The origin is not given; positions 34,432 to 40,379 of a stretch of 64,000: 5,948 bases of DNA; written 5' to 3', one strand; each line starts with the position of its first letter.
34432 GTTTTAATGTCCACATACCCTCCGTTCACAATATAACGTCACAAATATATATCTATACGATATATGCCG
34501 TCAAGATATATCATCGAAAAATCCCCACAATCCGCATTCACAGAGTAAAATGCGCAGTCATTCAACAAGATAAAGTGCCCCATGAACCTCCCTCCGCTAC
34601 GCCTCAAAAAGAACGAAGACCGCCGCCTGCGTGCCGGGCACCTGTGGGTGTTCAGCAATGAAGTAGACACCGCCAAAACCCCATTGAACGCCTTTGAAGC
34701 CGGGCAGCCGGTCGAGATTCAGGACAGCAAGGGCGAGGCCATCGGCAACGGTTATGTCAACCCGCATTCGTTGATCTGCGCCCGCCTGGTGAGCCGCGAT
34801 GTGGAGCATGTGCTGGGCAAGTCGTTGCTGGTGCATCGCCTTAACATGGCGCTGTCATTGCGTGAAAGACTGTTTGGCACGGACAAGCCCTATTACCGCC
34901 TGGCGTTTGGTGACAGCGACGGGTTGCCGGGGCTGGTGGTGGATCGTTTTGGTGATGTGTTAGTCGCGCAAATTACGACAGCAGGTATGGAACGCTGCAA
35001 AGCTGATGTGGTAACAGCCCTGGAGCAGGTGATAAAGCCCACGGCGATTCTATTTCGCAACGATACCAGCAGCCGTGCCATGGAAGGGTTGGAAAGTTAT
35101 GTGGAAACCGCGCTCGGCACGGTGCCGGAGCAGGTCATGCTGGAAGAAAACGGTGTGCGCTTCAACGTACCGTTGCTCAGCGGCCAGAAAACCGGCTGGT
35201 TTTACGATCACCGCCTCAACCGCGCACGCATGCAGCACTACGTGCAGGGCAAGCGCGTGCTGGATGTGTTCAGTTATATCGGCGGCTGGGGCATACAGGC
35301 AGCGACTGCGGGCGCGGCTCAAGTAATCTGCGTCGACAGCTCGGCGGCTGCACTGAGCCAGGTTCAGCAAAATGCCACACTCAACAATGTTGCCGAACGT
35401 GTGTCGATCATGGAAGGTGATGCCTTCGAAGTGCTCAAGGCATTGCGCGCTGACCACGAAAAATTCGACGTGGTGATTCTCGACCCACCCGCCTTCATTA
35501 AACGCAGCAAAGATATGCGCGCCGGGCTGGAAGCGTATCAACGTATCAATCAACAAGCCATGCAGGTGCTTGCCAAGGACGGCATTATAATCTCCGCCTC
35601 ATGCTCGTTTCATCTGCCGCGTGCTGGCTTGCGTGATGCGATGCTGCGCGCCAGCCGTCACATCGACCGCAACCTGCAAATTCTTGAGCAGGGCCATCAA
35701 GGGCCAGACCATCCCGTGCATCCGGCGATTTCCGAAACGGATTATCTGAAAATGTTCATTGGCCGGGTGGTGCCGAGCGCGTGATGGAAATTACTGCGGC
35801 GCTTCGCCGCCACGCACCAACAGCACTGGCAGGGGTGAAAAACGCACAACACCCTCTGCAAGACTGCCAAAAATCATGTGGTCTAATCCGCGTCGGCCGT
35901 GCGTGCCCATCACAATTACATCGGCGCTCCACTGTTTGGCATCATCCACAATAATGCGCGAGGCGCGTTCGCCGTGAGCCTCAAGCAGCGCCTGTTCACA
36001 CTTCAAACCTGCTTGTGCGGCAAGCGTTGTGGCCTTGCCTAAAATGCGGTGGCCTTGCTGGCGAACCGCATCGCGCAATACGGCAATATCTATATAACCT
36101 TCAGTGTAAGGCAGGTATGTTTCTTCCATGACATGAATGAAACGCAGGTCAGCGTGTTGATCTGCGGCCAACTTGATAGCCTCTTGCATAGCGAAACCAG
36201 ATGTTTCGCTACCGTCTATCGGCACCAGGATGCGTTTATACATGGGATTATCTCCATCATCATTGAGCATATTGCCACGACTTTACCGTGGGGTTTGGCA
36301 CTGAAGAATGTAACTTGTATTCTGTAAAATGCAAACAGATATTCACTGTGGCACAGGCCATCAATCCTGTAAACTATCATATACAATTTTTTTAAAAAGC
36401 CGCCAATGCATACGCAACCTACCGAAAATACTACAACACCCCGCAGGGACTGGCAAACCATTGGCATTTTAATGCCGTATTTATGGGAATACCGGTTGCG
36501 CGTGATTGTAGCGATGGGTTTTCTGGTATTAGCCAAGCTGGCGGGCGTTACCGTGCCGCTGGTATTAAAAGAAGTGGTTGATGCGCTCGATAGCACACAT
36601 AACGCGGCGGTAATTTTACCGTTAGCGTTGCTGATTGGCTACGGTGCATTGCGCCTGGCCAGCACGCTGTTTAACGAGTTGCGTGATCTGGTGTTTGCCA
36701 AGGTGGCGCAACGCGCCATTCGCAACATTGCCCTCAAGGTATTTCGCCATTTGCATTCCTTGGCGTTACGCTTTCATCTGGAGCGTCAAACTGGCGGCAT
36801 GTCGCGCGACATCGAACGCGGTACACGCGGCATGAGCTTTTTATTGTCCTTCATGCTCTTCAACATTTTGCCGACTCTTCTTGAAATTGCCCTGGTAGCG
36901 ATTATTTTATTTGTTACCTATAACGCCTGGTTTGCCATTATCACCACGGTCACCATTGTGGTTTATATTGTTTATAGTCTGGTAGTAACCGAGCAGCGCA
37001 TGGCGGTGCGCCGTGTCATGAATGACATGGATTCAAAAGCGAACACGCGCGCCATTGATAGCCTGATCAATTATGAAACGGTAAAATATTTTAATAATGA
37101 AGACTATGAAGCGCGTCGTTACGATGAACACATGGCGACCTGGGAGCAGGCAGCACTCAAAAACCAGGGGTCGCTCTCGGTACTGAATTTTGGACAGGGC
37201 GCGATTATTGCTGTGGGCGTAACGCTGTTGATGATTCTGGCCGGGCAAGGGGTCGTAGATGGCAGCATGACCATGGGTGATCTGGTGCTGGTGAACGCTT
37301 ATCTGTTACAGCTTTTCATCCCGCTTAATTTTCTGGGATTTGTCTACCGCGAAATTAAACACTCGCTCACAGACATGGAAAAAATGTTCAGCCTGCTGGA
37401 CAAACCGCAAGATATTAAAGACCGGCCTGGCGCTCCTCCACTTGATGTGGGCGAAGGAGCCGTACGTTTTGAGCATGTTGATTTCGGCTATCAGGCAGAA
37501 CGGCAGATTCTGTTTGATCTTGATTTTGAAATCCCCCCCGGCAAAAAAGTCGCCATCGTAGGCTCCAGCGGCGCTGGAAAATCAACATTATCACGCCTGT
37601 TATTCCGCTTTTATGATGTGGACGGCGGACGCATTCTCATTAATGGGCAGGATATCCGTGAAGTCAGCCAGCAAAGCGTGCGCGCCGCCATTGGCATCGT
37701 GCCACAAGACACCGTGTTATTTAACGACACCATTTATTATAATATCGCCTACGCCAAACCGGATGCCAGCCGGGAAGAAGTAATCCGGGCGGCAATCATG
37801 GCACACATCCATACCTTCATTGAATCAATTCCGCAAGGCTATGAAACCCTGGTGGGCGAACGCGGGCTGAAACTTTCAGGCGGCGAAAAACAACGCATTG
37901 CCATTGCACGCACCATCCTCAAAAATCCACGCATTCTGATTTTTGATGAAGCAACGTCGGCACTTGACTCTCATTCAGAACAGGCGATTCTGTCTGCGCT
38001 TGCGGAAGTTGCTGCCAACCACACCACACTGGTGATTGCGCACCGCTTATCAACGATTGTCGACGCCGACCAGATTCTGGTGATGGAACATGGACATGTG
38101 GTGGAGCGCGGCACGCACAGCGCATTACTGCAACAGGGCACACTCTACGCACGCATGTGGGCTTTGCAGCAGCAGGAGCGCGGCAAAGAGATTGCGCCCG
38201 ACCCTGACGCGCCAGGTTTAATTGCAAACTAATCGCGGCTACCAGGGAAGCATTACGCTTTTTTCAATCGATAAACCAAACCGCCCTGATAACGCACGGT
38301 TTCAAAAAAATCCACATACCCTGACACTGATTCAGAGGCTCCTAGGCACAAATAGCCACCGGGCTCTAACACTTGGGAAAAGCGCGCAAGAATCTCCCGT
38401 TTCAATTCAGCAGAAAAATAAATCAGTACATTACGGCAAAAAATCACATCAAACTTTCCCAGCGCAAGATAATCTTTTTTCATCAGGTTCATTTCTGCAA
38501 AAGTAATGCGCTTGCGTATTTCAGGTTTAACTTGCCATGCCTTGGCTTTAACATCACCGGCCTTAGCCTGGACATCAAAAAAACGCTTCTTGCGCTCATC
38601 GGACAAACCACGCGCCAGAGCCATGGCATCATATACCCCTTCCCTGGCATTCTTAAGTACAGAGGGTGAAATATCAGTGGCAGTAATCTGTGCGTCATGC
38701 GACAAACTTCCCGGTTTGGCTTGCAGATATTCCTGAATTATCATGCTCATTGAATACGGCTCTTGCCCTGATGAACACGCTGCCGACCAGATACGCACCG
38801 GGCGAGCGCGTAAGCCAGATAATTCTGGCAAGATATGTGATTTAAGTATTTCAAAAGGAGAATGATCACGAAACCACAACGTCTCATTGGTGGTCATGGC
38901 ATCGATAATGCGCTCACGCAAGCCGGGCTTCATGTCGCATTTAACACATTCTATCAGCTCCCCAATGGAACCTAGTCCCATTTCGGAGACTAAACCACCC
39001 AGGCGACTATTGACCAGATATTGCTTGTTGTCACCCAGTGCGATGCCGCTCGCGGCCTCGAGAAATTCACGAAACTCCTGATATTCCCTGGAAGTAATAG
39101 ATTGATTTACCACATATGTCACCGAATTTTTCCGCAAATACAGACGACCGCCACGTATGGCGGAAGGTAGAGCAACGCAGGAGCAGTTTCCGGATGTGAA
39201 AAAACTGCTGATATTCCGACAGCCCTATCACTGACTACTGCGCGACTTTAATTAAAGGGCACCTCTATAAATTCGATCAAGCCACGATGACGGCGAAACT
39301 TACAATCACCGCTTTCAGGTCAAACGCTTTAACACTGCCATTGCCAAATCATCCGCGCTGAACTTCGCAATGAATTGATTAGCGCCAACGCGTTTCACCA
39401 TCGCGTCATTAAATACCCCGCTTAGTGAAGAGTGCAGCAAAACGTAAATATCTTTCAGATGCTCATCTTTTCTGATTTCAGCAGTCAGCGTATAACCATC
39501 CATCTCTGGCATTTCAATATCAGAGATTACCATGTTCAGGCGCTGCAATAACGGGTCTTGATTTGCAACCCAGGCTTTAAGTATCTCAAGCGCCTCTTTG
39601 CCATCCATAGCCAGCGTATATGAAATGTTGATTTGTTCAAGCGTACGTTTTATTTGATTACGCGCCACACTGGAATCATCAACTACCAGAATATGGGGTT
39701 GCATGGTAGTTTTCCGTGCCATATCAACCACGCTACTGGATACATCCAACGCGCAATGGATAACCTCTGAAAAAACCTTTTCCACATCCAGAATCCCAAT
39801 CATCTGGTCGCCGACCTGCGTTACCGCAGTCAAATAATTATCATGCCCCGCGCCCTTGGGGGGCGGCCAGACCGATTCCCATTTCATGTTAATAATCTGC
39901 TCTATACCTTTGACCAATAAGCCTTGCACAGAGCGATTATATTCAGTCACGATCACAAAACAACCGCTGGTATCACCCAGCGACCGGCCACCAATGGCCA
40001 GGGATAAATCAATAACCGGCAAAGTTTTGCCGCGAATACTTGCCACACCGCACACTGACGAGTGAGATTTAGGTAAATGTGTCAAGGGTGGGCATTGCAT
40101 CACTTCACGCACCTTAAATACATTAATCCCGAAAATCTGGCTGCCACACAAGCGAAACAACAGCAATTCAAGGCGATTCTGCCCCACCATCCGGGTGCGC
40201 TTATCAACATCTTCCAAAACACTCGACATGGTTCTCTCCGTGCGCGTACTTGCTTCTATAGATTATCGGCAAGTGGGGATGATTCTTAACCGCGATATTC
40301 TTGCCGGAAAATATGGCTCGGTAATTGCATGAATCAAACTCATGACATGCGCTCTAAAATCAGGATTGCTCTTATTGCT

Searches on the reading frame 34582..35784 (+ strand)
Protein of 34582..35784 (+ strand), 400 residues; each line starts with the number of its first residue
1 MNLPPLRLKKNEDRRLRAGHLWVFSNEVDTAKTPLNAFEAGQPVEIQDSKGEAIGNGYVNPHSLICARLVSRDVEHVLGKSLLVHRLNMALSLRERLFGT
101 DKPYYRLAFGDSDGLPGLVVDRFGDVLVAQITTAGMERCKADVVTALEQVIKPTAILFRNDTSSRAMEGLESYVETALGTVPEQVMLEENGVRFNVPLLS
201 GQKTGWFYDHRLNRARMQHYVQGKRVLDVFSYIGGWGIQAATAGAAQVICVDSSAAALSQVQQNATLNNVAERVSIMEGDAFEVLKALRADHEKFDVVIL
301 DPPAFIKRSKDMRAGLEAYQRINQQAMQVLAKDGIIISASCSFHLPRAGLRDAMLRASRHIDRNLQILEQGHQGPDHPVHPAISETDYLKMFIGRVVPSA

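Call 63: search_protein_families(library=pfam, max_evalue=1e-10, proteins=[window:34582-35784:+])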
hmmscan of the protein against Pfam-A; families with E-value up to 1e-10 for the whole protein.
window:34582-35784:+ (400 aa): 6 families
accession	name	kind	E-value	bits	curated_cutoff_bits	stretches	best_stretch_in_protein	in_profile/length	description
PF10672.15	Methyltrans_SAM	-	6.6e-24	85.1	27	1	173-339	74-237/286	S-adenosylmethionine-dependent methyltransferase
PF17785.7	PUA_3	-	8.3e-20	70.8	22.6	1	6-72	1-64/64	PUA-like domain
PF03602.21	Cons_hypoth95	-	3e-15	56.8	24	1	217-330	36-150/182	Conserved hypothetical protein 95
PF09445.16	Methyltransf_15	-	1.2e-14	54.7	22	1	224-361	2-137/165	RNA cap guanine-N2 methyltransferase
PF13847.12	Methyltransf_31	-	1.6e-11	44.5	27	1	223-342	4-113/145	Methyltransferase domain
PF02475.24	TRM5-TYW2_MTfase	-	4.7e-11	43.4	28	1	188-292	4-107/164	TRM5/TYW2 methyltransferase domain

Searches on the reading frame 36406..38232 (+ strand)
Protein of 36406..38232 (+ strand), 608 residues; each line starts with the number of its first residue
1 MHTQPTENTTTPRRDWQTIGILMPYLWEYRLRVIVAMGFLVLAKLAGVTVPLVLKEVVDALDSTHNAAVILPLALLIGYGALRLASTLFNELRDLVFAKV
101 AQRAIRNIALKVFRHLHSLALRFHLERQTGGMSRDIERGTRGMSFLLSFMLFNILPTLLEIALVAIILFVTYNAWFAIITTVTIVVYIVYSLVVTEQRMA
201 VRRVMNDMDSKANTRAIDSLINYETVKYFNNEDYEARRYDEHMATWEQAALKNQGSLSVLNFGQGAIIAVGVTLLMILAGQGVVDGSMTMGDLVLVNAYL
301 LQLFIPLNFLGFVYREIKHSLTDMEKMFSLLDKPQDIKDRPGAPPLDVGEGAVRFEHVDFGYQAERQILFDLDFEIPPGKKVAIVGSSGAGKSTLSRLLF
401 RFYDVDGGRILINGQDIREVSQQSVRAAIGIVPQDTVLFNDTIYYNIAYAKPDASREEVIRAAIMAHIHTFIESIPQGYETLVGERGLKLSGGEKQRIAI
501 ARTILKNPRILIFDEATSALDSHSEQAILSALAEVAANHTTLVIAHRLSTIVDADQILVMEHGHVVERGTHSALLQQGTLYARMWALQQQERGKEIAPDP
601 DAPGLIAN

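Call 63: search_protein_families(library=pfam, max_evalue=1e-10, proteins=[window:36406-38232:+])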
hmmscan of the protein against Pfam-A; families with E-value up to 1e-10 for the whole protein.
window:36406-38232:+ (608 aa): 2 families
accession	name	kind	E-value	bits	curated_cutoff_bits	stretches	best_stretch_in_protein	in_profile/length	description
PF00664.28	ABC_membrane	-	1.2e-37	130.5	28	1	34-306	2-273/274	ABC transporter transmembrane region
PF00005.33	ABC_tran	-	2.6e-32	112.7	25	1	371-518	3-137/137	ABC transporter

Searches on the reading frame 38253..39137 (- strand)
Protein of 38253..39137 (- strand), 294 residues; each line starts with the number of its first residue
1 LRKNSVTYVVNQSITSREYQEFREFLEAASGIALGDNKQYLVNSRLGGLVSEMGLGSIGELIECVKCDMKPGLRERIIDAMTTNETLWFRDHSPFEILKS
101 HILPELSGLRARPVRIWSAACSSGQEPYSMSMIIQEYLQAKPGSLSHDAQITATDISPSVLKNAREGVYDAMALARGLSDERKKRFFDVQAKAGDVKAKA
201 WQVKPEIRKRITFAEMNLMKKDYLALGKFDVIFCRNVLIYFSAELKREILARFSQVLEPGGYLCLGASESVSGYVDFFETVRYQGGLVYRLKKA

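Call 63: search_protein_families(library=pfam, max_evalue=1e-10, proteins=[window:38253-39137:-])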
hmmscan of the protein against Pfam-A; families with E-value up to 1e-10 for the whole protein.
window:38253-39137:- (294 aa): 1 family
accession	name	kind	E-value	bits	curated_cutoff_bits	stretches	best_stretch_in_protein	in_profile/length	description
PF01739.24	CheR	-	4e-58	196.5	27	1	84-282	1-190/195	CheR methyltransferase, SAM binding domain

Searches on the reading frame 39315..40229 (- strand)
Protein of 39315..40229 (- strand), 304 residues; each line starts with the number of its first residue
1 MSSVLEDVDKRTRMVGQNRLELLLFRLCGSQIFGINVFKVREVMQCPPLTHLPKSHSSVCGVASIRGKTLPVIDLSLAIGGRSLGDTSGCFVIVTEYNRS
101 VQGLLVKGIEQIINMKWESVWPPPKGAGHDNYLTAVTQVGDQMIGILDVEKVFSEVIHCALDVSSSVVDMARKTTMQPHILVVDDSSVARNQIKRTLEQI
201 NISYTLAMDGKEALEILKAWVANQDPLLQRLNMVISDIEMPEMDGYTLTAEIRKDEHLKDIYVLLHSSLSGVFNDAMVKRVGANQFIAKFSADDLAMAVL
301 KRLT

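Call 63: search_protein_families(library=pfam, max_evalue=1e-10, proteins=[window:39315-40229:-])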
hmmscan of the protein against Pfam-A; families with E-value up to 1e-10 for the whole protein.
window:39315-40229:- (304 aa): 2 families
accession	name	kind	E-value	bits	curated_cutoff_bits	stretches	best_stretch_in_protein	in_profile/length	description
PF01584.24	CheW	-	9e-33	113.3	23.5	1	21-155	1-136/138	CheW-like domain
PF00072.30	Response_reg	-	4.1e-16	59.6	30.2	1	180-295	1-106/111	Response regulator receiver domain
